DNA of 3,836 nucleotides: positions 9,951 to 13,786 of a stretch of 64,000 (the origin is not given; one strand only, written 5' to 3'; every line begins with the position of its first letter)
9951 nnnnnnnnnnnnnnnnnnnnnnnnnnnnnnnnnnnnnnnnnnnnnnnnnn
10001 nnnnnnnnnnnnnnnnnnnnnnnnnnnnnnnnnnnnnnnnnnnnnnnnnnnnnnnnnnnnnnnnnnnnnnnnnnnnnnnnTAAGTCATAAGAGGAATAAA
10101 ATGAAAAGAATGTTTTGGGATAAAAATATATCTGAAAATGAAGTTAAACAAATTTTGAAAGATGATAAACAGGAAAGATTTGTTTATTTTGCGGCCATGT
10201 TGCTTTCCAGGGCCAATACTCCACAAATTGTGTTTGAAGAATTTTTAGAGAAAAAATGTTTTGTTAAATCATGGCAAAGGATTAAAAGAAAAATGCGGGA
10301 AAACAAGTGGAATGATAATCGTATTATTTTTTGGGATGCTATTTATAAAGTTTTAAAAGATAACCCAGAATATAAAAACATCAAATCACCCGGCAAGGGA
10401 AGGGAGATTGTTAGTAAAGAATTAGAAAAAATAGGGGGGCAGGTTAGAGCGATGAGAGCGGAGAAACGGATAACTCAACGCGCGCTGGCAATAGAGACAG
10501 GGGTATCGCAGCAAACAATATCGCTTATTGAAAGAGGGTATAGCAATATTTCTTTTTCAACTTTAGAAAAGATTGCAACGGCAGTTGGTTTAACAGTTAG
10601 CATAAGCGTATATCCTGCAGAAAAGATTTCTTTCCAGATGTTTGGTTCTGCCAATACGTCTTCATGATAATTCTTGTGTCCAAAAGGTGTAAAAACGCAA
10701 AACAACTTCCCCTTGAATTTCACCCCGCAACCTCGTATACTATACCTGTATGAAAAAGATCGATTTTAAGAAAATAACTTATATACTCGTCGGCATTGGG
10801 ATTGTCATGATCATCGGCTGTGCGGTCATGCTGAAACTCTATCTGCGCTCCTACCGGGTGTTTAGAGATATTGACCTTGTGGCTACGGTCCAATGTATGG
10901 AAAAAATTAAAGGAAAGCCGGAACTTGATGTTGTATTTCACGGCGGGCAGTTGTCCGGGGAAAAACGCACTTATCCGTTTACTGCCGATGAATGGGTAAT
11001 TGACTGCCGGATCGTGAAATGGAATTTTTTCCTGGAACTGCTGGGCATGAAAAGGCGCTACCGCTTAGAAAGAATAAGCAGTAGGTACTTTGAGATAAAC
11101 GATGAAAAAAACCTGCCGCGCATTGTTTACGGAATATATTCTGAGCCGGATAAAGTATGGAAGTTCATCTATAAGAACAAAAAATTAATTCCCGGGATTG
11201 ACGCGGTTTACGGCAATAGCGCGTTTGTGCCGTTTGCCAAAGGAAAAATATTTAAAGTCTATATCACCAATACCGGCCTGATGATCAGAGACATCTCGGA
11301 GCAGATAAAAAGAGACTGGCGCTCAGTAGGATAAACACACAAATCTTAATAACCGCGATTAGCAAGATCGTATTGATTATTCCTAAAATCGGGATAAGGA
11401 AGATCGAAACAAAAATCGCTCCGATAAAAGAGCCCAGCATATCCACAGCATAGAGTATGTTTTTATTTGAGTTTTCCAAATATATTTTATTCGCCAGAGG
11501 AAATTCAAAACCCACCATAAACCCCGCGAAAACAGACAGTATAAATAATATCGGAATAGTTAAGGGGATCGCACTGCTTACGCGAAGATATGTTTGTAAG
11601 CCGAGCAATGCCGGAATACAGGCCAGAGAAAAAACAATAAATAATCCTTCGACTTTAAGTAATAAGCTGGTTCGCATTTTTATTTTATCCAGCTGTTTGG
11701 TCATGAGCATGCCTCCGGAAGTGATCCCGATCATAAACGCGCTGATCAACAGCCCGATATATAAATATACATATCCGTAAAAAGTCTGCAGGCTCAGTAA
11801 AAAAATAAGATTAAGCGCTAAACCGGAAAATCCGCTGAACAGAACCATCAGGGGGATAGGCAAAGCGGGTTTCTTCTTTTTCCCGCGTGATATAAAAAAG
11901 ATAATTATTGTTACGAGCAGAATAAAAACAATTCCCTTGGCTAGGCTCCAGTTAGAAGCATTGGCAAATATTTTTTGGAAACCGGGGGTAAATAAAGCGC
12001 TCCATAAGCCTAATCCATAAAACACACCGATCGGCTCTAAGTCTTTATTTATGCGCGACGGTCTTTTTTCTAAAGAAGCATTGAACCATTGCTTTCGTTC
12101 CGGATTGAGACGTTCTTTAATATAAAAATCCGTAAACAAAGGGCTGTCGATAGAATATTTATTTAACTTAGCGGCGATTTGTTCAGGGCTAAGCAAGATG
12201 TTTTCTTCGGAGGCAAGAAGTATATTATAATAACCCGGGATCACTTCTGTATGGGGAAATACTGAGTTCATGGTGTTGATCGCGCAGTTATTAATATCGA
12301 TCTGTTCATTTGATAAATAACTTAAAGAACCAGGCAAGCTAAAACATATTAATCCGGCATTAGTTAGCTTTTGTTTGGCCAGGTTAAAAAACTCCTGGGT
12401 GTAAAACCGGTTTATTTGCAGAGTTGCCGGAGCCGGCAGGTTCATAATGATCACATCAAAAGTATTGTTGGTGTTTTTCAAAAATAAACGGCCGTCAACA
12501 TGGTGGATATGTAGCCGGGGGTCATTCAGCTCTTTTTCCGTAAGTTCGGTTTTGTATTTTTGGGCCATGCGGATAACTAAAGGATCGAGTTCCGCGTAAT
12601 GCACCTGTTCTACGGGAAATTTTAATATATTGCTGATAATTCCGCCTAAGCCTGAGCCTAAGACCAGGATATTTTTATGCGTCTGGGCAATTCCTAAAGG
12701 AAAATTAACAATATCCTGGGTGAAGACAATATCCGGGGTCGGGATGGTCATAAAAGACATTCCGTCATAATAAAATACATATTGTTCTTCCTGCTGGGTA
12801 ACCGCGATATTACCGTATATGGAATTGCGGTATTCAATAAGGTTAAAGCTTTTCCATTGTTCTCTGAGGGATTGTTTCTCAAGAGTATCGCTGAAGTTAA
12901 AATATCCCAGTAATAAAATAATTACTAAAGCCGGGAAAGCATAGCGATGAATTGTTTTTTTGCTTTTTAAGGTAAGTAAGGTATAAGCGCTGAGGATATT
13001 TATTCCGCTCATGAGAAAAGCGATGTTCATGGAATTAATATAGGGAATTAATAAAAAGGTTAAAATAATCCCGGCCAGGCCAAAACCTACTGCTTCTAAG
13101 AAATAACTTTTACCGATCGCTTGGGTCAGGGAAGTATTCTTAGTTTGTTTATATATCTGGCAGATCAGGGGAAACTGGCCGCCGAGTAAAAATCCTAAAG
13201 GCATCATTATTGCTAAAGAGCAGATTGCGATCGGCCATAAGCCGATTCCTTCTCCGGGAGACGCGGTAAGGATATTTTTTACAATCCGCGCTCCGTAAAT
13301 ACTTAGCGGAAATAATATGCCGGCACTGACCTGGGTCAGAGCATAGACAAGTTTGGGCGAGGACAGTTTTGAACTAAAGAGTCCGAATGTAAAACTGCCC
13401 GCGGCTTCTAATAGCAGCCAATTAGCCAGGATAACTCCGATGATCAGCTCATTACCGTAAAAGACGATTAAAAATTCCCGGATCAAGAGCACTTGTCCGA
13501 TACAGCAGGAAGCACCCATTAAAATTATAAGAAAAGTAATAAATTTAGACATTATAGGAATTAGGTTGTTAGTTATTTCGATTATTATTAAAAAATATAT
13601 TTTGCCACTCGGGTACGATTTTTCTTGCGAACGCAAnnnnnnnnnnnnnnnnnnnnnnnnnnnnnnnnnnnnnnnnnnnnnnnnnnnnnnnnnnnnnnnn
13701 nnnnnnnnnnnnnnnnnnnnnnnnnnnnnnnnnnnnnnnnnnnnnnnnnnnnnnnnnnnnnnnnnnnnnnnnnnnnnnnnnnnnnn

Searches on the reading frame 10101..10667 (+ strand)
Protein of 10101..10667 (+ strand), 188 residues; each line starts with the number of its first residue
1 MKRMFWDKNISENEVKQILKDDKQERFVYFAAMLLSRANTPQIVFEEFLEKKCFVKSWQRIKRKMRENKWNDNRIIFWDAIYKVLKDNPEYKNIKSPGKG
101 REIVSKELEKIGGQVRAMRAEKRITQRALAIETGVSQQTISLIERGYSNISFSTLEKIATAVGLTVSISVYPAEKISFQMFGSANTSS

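Call 4: search_protein_families(library=pfam, proteins=[window:10101-10667:+], max_evalue=1)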
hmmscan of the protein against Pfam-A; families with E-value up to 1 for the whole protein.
window:10101-10667:+ (188 aa): 13 families
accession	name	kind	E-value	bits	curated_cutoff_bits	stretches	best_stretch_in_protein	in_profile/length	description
PF01381.28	HTH_3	-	1.1e-12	48.2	23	1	115-166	1-52/55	Helix-turn-helix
PF13560.12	HTH_31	-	1.6e-09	38.3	27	1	111-165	2-57/64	Helix-turn-helix domain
PF13443.12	HTH_26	-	7.4e-09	36.2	22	1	116-166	3-54/63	Cro/C1-type HTH DNA-binding domain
PF12844.13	HTH_19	-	2.5e-06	27.7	30.2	1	115-164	4-53/64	Helix-turn-helix domain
PF13744.12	HTH_37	-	9.3e-05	22.6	27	1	114-170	22-79/80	Helix-turn-helix domain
PF13413.12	HTH_25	-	0.058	13.7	24.6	1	116-147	3-35/62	Helix-turn-helix domain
PF13412.12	HTH_24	-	0.072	13.1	21.9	1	117-141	11-35/48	Winged helix-turn-helix DNA-binding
PF00356.27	LacI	-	0.081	13.2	27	1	130-162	6-38/46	Bacterial regulatory proteins, lacI family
PF02796.21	HTH_7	-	0.09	13.4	23.8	1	114-140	13-38/45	Helix-turn-helix domain of resolvase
PF25043.1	DUF7788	-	0.14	11.8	27.1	1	18-81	99-153/221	Domain of unknown function (DUF7788)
PF01846.25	FF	-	0.15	12.6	22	1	78-98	21-41/50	FF domain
PF13404.12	HTH_AsnC-type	-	0.35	11.2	27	0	116-140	10-34/42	AsnC-type helix-turn-helix domain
PF04545.22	Sigma70_r4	-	0.5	10.4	24.1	0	118-145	15-42/50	Sigma-70, region 4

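Call 5: search_protein_families(library=padloc, proteins=[window:10101-10667:+], max_evalue=1)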
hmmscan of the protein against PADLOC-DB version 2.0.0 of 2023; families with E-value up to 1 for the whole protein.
window:10101-10667:+ (188 aa): 20 families
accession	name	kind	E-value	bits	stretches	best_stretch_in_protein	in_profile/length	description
PDLC02926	HTH_VI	-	6.9e-12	43.5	1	111-174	2-65/92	-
PDLC03665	Control_protein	-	9.8e-10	36.6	1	112-167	10-66/77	control protein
PDLC04775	PDC-M69A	-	5.5e-07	28.1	1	108-170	5-67/113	-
PDLC03664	Control_protein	-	9.5e-07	27.2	1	107-163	10-66/74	control protein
PDLC03953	RmrA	-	2.6e-05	21.6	1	112-168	7-63/373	-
PDLC04142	capH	-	3.1e-05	23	1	110-167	6-63/103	capH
PDLC03946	RmrA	-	3.2e-05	20.8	1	116-166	8-58/357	-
PDLC03952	RmrA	-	3.8e-05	20.7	1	113-167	25-79/395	-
PDLC03668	Control_protein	-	5.3e-05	21.7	1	108-171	6-67/79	control protein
PDLC03949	RmrA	-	6.4e-05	20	1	117-166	9-58/363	-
PDLC03944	RmrA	-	0.00016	18.8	1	112-162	8-58/384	-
PDLC03954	RmrA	-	0.00032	17.7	1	112-165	12-65/380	-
PDLC03947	RmrA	-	0.00052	17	1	109-167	10-68/383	-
PDLC03666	Control_protein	-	0.0034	15.8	1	109-167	5-63/77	control protein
PDLC03951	RmrA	-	0.0058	13.6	1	115-168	13-66/400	-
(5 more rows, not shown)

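Call 6: search_protein_families(library=ncbifam, proteins=[window:10101-10667:+], max_evalue=1)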
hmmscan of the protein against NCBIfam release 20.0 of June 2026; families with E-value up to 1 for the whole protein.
window:10101-10667:+ (188 aa): 20 families
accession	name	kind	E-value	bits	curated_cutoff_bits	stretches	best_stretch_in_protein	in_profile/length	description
NF006015.0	PRK08154.1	subfamily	4.7e-12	45.7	204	1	99-167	19-87/314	anaerobic benzoate catabolism transcriptional regulator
TIGR03070.1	couple_hipB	subfamily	2.6e-11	43.3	71.65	1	110-165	2-57/58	type II toxin-antitoxin system Y4mF family antitoxin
NF047948.1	male_kill_WMK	equivalog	2.2e-07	30.6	300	1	110-173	5-67/300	WO male-killing family protein Wmk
NF041951.1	phage_RstR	subfamily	2.9e-05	24.3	80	1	112-167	4-57/108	RstR family transcriptional repressor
NF007271.0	PRK09726.1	equivalog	3.4e-05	23.7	79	1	114-168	16-70/88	type II toxin-antitoxin system antitoxin HipB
NF046032.1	TransRegSlrRBacil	equivalog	0.00026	21.1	250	1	111-180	2-71/149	HTH-type transcriptional regulator SlrR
NF007408.0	PRK09943.1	equivalog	0.0004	20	211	1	110-168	7-65/185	HTH-type transcriptional regulator PuuR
NF038310.1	lysogeny_AimR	equivalog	0.00063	18.9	70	1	121-160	7-46/365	AimR family lysis-lysogeny pheromone receptor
NF010465.0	PRK13890.1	equivalog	0.0018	18.3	96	1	118-164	13-59/121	conjugal transfer protein TrbA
NF041575.1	antitoxPezA_Strep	equivalog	0.0046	16.9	290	1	111-161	2-52/158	type II toxin-antitoxin system antitoxin PezA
NF038139.1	Reg_Aceta_RamB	equivalog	0.0057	15.3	700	1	111-165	3-57/465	acetate metabolism transcriptional regulator RamB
NF007449.0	PRK10014.1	subfamily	0.0097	15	310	1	119-162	2-45/342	Mal regulon transcriptional regulator MalI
NF007257.0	PRK09706.1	subfamily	0.016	15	101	1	109-159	4-54/135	transcriptional repressor DicA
TIGR00270.2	TIGR00270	equivalog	0.019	14.8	110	1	108-158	73-123/159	multiprotein bridging factor aMBF1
TIGR03830.1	CxxCG_CxxCG_HTH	subfamily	0.02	14.7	61.8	1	110-150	65-105/127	type II TA system antitoxin MqsA family protein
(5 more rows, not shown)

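Call 9: find_homologous_proteins(query=window:10101-10667:+)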
Query window:10101-10667:+ (188 aa): 14 proteins with E <= 0.001 among 140 candidates.
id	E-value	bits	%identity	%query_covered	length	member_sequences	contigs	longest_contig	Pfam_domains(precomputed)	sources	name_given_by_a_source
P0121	1.3e-116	405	100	100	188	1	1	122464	PF12844.14,PF01381.29,PF13560.13,PF13443.13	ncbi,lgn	ncbi:MAG: helix-turn-helix transcriptional regulator [Candidatus Omnitrophota bacterium]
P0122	1.5e-78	281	72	99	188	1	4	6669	PF13744.13,PF12844.14,PF01381.29,PF13560.13,PF13443.13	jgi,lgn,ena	-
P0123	4.7e-53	198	52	98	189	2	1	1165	PF01381.29,PF13560.13,PF13443.13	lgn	-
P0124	2.4e-45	173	46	89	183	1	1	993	PF01381.29,PF13560.13,PF13443.13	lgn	-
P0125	4.6e-45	172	50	88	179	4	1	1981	PF12844.14,PF01381.29,PF13443.13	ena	-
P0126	2.8e-43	166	48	88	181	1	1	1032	PF01381.29,PF13560.13,PF13443.13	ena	-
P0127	1.9e-41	160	45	88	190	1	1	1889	PF12844.14,PF01381.29,PF13560.13,PF13443.13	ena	-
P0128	8.7e-41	158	47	93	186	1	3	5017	PF12844.14,PF01381.29,PF13560.13,PF13443.13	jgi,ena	-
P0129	4.1e-39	152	46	86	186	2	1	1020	PF01381.29,PF13560.13,PF13443.13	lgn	-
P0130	1.1e-38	151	46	88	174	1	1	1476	PF12844.14,PF01381.29,PF13560.13,PF13443.13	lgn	-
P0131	4.7e-38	149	45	88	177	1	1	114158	PF01381.29,PF13560.13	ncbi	ncbi:MAG: helix-turn-helix transcriptional regulator [Candidatus Omnitrophota bacterium]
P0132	3.3e-35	140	42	96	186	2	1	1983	PF13744.13,PF12844.14,PF01381.29,PF13560.13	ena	-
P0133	5.0e-34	136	45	88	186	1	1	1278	PF12844.14,PF01381.29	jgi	jgi:HTH-type transcriptional regulator/antitoxin HipB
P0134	8.5e-33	132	42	88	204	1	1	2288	PF13744.13,PF12844.14,PF01381.29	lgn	-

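Call 12: find_encoding_contigs(protein=P0122, flank=4000, max_places=4)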
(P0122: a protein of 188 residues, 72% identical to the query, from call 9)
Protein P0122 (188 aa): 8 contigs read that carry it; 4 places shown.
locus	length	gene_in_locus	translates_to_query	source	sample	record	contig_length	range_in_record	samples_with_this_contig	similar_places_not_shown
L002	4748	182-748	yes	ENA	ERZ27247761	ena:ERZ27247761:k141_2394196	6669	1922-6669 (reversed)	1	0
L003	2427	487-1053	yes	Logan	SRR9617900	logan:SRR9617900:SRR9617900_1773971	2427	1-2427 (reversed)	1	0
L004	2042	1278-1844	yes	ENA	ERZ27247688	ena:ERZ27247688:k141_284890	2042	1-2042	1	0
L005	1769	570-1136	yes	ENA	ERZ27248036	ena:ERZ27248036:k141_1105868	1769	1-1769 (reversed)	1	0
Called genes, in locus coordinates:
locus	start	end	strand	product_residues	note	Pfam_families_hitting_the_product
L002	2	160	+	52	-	?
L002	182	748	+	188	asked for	PF13744:HTH_37 (weak), PF12844:HTH_19, PF13560:HTH_31, PF01381:HTH_3, PF13443:HTH_26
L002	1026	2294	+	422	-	PF13433:Peripla_BP_5, PF13458:Peripla_BP_6, PF01094:ANF_receptor, PF13433:Peripla_BP_5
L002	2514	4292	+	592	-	PF05496:RuvB_N (weak), PF13177:DNA_pol3_delta2, PF00004:AAA, PF07728:AAA_5 (weak), PF13401:AAA_22 (faint), PF22608:DNAX_ATPase_lid, PF12169:DNA_pol3_gamma3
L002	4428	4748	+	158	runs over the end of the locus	PF02132:RecR_ZnF (weak), PF01751:Toprim, PF13662:Toprim_4, PF21175:RecR_C (weak)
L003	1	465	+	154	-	?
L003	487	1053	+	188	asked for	PF13744:HTH_37 (weak), PF12844:HTH_19, PF13560:HTH_31, PF01381:HTH_3, PF13443:HTH_26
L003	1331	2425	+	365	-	?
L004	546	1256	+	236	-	PF08843:AbiEii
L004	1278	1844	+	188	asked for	PF13744:HTH_37 (weak), PF12844:HTH_19, PF13560:HTH_31, PF01381:HTH_3, PF13443:HTH_26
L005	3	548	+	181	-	?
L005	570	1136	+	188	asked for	PF13744:HTH_37 (weak), PF12844:HTH_19, PF13560:HTH_31, PF01381:HTH_3, PF13443:HTH_26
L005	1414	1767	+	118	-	?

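Call 28: predict_structure(alignment_id=A1)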
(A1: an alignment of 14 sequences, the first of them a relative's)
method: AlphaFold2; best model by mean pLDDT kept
length: 188 residues; sequences in the alignment: 14
mean_pLDDT: 82.2   pTM: 0.50
mean pLDDT of the five models: 82.2, 82.1, 82.0, 80.7, 80.6
residues with pLDDT >= 90: 81; 70-90: 73; 50-70: 18; < 50: 16
segments of 3 or more residues with pLDDT < 50: 175-188
pLDDT, mean of each block of 10 residues (from residue 1): 56 84 88 88 89 92 91 91 89 66 81 94 94 93 87 91 85 52 44
secondary structure, 60 per line:
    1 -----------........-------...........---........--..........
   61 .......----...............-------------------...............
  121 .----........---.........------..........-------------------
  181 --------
elements in order: H12-19 H27-37 H41-48 H51-67 H72-86 H106-121 H126-133 H137-145 H152-161

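Call 61: fold_search(model_id=the predicted structure, library=pdb)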
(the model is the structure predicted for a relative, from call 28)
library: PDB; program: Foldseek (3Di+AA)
matches with E <= 10: 461; with E <= 0.001: 0
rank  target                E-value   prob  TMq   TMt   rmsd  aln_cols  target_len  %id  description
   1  1y7y_B                3.7e-03  1.00  0.31  0.84   1.2        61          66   31  High-resolution crystal structure of the restriction-modification controller protein C.AhdI from Aeromonas hydrophila (released 2005-02-22)
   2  2b5a_C                4.5e-03  1.00  0.30  0.70   1.3        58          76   33  C.BclI, Control Element of the BclI Restriction-Modification System (released 2006-01-03)
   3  3clc_A                4.5e-03  1.00  0.31  0.73   1.3        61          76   31  Crystal Structure of the Restriction-Modification Controller Protein C.Esp1396I Tetramer in Complex with its Natural 3 (released 2008-07-29)
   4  3f52_E                5.5e-03  1.00  0.30  0.71   1.1        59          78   36  Crystal structure of the clp gene regulator ClgR from C. glutamicum (released 2008-11-18)
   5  4pu7_B                5.8e-03  1.00  0.31  0.86   1.4        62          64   24  Shewanella oneidensis Toxin Antitoxin System Antitoxin Protein HipB Resolution 1.85 (released 2014-08-06)
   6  4i6u_A                6.1e-03  1.00  0.31  0.70   1.3        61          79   31  Crystal Structure of a Y37F mutant of the Restriction-Modification Controller Protein C.Esp1396I (released 2013-11-13)
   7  3clc_B                7.1e-03  1.00  0.31  0.72   1.4        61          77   31  Crystal Structure of the Restriction-Modification Controller Protein C.Esp1396I Tetramer in Complex with its Natural 3 (released 2008-07-29)
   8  1y7y_A                7.5e-03  1.00  0.30  0.78   1.3        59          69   32  High-resolution crystal structure of the restriction-modification controller protein C.AhdI from Aeromonas hydrophila (released 2005-02-22)
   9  3g5g_B                7.5e-03  1.00  0.31  0.72   1.3        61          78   31  Crystal Structure of the Wild-Type Restriction-Modification Controller Protein C.Esp1396I (released 2009-08-25)
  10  2b5a_B                7.8e-03  1.00  0.30  0.71   1.2        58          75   33  C.BclI, Control Element of the BclI Restriction-Modification System (released 2006-01-03)
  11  4i6u_B                7.8e-03  1.00  0.31  0.72   1.4        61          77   31  Crystal Structure of a Y37F mutant of the Restriction-Modification Controller Protein C.Esp1396I (released 2013-11-13)
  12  3g5g_M                8.2e-03  1.00  0.31  0.73   1.3        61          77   31  Crystal Structure of the Wild-Type Restriction-Modification Controller Protein C.Esp1396I (released 2009-08-25)
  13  3ufd_F                8.7e-03  1.00  0.31  0.73   1.4        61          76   31  C.Esp1396I bound to its highest affinity operator site OM (released 2012-07-11)
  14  8ezt_A                9.1e-03  1.00  0.32  0.84   1.4        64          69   22  Crystal structure of HipB(Lp) from Legionella pneumophila (released 2023-09-27)
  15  8ezt_B                9.1e-03  1.00  0.33  0.83   1.8        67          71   21  Crystal structure of HipB(Lp) from Legionella pneumophila (released 2023-09-27)
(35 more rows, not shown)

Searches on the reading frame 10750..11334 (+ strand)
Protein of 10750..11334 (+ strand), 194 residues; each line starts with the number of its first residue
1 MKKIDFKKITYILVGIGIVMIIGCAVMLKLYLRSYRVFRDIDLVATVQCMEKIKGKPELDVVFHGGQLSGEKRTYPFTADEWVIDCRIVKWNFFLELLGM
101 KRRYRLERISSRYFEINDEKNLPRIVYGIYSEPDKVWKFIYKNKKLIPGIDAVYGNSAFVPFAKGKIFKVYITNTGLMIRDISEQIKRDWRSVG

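Call 4: search_protein_families(library=pfam, proteins=[window:10750-11334:+], max_evalue=1)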
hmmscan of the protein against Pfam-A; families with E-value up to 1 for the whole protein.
window:10750-11334:+ (194 aa): 0 families

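Call 5: search_protein_families(library=padloc, proteins=[window:10750-11334:+], max_evalue=1)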
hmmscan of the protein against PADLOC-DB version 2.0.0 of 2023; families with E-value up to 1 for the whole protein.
window:10750-11334:+ (194 aa): 1 family
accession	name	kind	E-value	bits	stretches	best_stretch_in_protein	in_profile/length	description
PDLC03751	RT_UG14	-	0.022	11.6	1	104-180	71-141/493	DRT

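Call 6: search_protein_families(library=ncbifam, proteins=[window:10750-11334:+], max_evalue=1)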
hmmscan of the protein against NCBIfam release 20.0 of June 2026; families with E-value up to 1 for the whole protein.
window:10750-11334:+ (194 aa): 0 families

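Call 67: find_related_loci(query=window:10750-11334:+, collection=metagenome_contigs, flank=5000)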
Query window:10750-11334:+ (194 aa) in metagenome_contigs; peptide patterns used: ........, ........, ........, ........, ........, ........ (x = any residue, [..] = any of these).
353 stretches matched a pattern, but none encodes a relative of the query by tblastn (E <= 1e-3).

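Call 68: find_homologous_proteins(query=window:10750-11334:+)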
Query window:10750-11334:+ (194 aa): 4 proteins with E <= 0.001 among 53 candidates.
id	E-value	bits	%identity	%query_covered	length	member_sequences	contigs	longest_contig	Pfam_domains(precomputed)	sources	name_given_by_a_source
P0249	1.1e-125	435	100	100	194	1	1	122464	-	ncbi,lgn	ncbi:MAG: hypothetical protein ABII88_05715 [Candidatus Omnitrophota bacterium]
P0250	1.9e-58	216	55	100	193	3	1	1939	-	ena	-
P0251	1.4e-55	206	53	99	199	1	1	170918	-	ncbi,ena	-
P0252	1.3e-19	89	35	62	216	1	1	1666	-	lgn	-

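Call 69: find_encoding_contigs(protein=P0251, flank=6000, max_places=2)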
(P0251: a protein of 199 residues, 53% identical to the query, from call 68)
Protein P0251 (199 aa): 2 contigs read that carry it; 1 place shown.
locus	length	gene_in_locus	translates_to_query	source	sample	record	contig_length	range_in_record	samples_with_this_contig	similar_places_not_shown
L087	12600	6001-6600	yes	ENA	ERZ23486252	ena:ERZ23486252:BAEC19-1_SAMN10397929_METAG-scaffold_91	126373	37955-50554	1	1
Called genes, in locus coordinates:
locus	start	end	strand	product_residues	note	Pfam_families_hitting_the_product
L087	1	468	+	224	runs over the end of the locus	-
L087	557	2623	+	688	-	PF12895:ANAPC3 (faint), PF00515:TPR_1 (faint), PF07719:TPR_2 (faint), PF13174:TPR_6 (faint), PF13176:TPR_7 (faint), PF13181:TPR_8 (faint), PF13414:TPR_11 (faint), PF08486:SpoIID, +7 more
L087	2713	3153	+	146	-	PF01475:FUR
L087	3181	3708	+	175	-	PF00009:GTP_EFTU (faint), PF03193:RsgA_GTPase (faint), PF00071:Ras (weak), PF01926:MMR_HSR1, PF02421:FeoB_N, PF04548:AIG1 (weak)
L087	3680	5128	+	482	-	PF17910:FeoB_Cyto, PF07670:Gate, PF07664:FeoB_C, PF07670:Gate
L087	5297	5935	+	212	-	PF02742:Fe_dep_repr_C, PF04023:FeoA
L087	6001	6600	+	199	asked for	-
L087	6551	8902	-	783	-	PF01564:Spermine_synth, PF05175:MTS (faint)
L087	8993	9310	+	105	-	-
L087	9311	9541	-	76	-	PF00830:Ribosomal_L28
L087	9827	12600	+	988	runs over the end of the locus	-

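Call 70: find_encoding_contigs(protein=P0250, flank=3000, max_places=2)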
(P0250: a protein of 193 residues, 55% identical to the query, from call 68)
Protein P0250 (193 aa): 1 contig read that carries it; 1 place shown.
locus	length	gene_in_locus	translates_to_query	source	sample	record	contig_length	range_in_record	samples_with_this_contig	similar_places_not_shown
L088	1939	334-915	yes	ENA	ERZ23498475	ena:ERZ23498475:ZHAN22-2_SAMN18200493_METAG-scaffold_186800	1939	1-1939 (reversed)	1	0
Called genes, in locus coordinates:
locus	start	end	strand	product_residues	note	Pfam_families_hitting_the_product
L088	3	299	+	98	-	?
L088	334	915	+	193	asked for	-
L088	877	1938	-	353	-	?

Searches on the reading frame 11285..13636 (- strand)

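Call 91: search_protein_families(library=pfam, proteins=[window:11285-13636:-], max_evalue=0.001)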
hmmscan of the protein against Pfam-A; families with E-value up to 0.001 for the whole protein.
window:11285-13636:- (783 aa): 2 families
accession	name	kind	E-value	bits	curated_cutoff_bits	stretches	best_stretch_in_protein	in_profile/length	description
PF01564.23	Spermine_synth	-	1.2e-24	87.4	22.9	1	306-472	5-169/186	Spermine/spermidine synthase domain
PF05175.20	MTS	-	1.9e-06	28.1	23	1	319-432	31-138/170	Methyltransferase small domain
